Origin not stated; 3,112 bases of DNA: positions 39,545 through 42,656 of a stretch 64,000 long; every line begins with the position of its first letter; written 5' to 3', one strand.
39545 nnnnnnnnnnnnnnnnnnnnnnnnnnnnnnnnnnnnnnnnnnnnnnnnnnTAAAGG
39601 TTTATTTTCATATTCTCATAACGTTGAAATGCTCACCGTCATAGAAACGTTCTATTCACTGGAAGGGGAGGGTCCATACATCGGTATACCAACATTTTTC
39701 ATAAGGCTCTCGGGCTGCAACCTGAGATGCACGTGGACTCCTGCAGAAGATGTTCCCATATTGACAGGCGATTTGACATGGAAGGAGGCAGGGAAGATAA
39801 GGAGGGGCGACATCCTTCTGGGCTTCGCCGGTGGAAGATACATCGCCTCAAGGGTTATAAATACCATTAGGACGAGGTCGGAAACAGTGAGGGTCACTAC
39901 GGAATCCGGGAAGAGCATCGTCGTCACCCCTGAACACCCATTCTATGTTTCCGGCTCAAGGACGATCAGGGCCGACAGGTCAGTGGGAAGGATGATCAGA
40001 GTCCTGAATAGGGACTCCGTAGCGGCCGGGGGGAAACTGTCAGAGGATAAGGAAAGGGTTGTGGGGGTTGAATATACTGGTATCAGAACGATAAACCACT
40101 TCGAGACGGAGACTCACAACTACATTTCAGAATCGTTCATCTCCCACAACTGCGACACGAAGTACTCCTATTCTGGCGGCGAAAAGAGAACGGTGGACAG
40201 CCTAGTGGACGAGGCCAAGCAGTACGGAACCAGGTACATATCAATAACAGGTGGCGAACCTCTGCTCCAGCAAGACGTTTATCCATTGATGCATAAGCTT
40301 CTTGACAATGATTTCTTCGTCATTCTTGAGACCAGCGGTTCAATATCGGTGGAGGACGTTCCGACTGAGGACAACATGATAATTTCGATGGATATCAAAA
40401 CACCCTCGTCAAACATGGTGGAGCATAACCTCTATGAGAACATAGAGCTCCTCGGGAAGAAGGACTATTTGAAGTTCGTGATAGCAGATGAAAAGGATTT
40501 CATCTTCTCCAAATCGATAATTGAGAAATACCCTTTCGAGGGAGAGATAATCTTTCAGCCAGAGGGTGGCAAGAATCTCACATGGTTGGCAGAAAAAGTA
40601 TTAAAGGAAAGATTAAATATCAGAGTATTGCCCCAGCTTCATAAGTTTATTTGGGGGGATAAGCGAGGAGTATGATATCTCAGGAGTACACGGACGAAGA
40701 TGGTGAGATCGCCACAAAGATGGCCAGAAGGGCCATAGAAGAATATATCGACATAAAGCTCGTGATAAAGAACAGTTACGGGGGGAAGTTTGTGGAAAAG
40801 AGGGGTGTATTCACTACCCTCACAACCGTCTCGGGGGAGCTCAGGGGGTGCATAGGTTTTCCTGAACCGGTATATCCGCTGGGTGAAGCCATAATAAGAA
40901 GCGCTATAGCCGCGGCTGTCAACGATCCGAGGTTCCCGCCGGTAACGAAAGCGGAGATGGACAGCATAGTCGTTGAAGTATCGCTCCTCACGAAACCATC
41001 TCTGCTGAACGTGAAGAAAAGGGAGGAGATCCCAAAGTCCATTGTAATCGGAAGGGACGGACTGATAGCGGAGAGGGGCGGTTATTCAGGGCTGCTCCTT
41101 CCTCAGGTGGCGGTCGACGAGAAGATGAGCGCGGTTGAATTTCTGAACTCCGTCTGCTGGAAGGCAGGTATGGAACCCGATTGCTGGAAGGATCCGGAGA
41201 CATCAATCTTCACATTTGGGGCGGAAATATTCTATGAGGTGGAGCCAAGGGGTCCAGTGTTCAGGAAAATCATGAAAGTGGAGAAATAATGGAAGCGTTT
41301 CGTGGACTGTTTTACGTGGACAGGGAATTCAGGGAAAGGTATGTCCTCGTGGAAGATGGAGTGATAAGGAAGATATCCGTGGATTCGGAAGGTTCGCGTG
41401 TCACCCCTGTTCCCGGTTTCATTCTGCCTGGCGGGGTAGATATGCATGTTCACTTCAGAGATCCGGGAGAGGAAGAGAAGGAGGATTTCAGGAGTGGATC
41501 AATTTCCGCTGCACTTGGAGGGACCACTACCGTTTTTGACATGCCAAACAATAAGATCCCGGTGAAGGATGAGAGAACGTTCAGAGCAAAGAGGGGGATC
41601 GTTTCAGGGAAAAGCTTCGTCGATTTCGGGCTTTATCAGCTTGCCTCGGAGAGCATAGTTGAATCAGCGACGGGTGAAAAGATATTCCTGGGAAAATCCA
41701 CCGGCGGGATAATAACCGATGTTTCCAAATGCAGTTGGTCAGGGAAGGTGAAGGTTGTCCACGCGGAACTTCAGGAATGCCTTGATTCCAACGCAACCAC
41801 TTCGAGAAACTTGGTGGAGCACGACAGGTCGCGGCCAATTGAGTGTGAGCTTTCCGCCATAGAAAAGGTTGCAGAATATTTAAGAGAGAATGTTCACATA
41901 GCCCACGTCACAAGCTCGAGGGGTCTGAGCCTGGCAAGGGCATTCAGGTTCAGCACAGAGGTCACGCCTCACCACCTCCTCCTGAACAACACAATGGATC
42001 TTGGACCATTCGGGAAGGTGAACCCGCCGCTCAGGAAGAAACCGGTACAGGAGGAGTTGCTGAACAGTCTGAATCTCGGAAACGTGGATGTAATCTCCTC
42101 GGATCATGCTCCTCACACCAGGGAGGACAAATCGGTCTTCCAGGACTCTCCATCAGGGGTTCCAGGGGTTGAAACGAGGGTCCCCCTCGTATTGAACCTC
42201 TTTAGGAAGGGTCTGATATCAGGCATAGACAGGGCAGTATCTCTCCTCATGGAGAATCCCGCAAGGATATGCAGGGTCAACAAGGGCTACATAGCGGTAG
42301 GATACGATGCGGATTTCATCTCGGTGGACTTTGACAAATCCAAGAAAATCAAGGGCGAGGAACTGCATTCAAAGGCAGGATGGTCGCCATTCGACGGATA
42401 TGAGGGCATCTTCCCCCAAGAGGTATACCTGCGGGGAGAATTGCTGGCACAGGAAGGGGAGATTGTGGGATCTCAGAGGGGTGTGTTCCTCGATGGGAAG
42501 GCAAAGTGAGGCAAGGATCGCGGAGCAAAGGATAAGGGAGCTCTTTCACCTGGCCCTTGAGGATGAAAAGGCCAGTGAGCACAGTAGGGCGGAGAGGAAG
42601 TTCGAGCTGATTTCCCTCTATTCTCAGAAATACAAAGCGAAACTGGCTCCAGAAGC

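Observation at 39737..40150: Mini-intein splits the radical-SAM CxxxCxxC motif of QueE and appears to begin with Thr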

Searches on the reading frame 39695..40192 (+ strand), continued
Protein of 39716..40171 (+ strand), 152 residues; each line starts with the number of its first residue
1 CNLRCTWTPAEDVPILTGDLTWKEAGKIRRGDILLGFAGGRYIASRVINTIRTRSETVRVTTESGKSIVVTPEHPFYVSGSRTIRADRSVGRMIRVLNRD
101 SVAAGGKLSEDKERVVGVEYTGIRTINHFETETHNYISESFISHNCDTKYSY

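Call 85: find_homologous_proteins(query=A3, max_evalue=0.001)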
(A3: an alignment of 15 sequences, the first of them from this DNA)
Query A3 (15 sequences) (139 aa, profile of the alignment): 33 proteins with E <= 0.001 among 6412 candidates.
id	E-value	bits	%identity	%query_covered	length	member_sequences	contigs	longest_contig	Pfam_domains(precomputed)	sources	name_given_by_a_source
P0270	2.7e-10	58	37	36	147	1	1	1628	PF07591.16,PF01079.26,PF13403.12,PF14890.12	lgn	-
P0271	2.3e-9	55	39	22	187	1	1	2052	PF07591.16,PF01079.26,PF13403.12,PF14890.12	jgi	jgi:hypothetical protein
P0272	1.4e-8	53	32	42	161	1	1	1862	PF07591.16,PF01079.26,PF13403.12,PF14890.12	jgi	jgi:hypothetical protein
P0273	2.4e-8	52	25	92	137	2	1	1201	PF07591.16,PF14890.12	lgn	-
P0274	3.4e-8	51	64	10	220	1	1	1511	PF07591.16,PF14890.12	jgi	jgi:hypothetical protein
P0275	5.4e-8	51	31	67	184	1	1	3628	PF07591.16,PF14890.12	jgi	-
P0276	1.3e-7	50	36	35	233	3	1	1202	PF07591.16,PF14890.12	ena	-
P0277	2.1e-7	49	24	50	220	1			PF07591.16,PF01079.26,PF14890.12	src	-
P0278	3.4e-7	48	30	55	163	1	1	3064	PF07591.16,PF14890.12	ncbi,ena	-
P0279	8.9e-7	47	26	67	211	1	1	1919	PF07591.16,PF00545.26,PF14890.12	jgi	jgi:hypothetical protein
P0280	1.2e-6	46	29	67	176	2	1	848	PF07591.16,PF14890.12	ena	-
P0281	1.4e-6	46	30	40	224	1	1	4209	PF07591.16,PF14890.12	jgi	jgi:hypothetical protein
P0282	2.1e-6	46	35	40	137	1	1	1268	PF07591.16,PF01079.26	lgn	-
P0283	2.2e-6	46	43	24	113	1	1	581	PF07591.16,PF14890.12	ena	-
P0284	2.9e-6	45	27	64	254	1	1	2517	PF07591.16,PF13403.12,PF14890.12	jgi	jgi:hypothetical protein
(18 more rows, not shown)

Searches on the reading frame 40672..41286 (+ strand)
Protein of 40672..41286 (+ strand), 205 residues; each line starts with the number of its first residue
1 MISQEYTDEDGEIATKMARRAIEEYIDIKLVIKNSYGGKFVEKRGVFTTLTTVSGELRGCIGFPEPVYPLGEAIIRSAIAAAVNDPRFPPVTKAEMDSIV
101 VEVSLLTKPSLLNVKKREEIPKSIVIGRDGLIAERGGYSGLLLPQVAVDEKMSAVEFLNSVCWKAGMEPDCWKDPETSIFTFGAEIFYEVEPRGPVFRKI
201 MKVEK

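Call 22: search_protein_families(library=pfam, proteins=[window:40672-41286:+], max_evalue=0.001)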
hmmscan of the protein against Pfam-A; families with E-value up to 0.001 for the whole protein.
window:40672-41286:+ (205 aa): 1 family
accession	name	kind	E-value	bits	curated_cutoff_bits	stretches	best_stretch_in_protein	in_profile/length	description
PF01871.22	AMMECR1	-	7.4e-51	172.4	25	1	16-187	2-168/168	AMMECR1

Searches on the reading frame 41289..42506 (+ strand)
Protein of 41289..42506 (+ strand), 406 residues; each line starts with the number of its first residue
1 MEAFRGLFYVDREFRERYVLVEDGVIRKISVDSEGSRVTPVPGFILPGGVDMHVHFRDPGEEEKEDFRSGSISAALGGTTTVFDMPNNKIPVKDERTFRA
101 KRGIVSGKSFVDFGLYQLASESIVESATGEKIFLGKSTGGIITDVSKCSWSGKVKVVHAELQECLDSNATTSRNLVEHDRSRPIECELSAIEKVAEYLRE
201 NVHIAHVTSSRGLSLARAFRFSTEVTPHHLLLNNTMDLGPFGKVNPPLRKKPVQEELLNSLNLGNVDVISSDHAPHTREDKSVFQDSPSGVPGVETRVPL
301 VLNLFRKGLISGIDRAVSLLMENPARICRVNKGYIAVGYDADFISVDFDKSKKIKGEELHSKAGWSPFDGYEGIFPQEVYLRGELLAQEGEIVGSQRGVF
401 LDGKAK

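Call 22: search_protein_families(library=pfam, proteins=[window:41289-42506:+], max_evalue=0.001)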
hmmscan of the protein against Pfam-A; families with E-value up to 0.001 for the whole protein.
window:41289-42506:+ (406 aa): 2 families
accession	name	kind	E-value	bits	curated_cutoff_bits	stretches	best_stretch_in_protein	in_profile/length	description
PF01979.26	Amidohydro_1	-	1e-17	64.9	25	2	44-143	1-121/345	Amidohydrolase family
PF07969.17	Amidohydro_3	-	0.00051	20.1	29.7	0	315-349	411-447/472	Amidohydrolase family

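Call 84: search_protein_families(library=ncbifam, proteins=[window:41289-42506:+], max_evalue=0.00001)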
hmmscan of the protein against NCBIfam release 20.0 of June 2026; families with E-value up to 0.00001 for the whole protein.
window:41289-42506:+ (406 aa): 30 families (the best 25 are shown)
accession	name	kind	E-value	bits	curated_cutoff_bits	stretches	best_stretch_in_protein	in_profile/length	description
NF002284.0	PRK01211.1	subfamily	4.2e-132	440.9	462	1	3-402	2-404/409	dihydroorotase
NF002668.0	PRK02382.1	equivalog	1.7e-100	336.8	452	1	15-402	12-427/436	dihydroorotase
TIGR00857.1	pyrC_multi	subfamily_domain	3.4e-86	289.8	279.05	1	15-389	4-411/412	dihydroorotase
NF003271.0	PRK04250.1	equivalog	1.9e-85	287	405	1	5-401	7-402/407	dihydroorotase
NF006559.0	PRK09060.1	equivalog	3.4e-77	259.6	482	1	14-399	20-434/444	dihydroorotase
NF005751.0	PRK07575.1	equivalog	3e-68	230.3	529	1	13-399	18-432/440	dihydroorotase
NF001541.2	PRK00369.1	equivalog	9.7e-60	202.2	310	1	41-395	37-390/400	dihydroorotase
TIGR03178.1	allantoinase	equivalog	1.9e-57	195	357.85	1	11-401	12-439/441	allantoinase AllB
NF006688.0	PRK09236.1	equivalog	9.5e-53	179.5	535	1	16-398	19-437/444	dihydroorotase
NF004839.0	PRK06189.1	equivalog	8.1e-52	176.3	631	1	18-403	22-447/451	allantoinase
NF006837.0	PRK09357.1-2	equivalog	3.5e-49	167.5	575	2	202-372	228-406/428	dihydroorotase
NF058539.1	ergo_uti2_ErtD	equivalog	3.4e-47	161.4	650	2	171-401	198-445/449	hydantoin-5-propionate amidohydrolase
NF006836.0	PRK09357.1-1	equivalog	4.4e-47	160.8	538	2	195-392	221-429/432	dihydroorotase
NF006841.0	PRK09357.2-2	equivalog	7.1e-46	156.7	640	2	199-371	220-400/421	dihydroorotase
NF058538.1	ergo_util_ErtD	equivalog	1.9e-45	155.6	600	2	155-395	177-437/446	hydantoin-5-propionate amidohydrolase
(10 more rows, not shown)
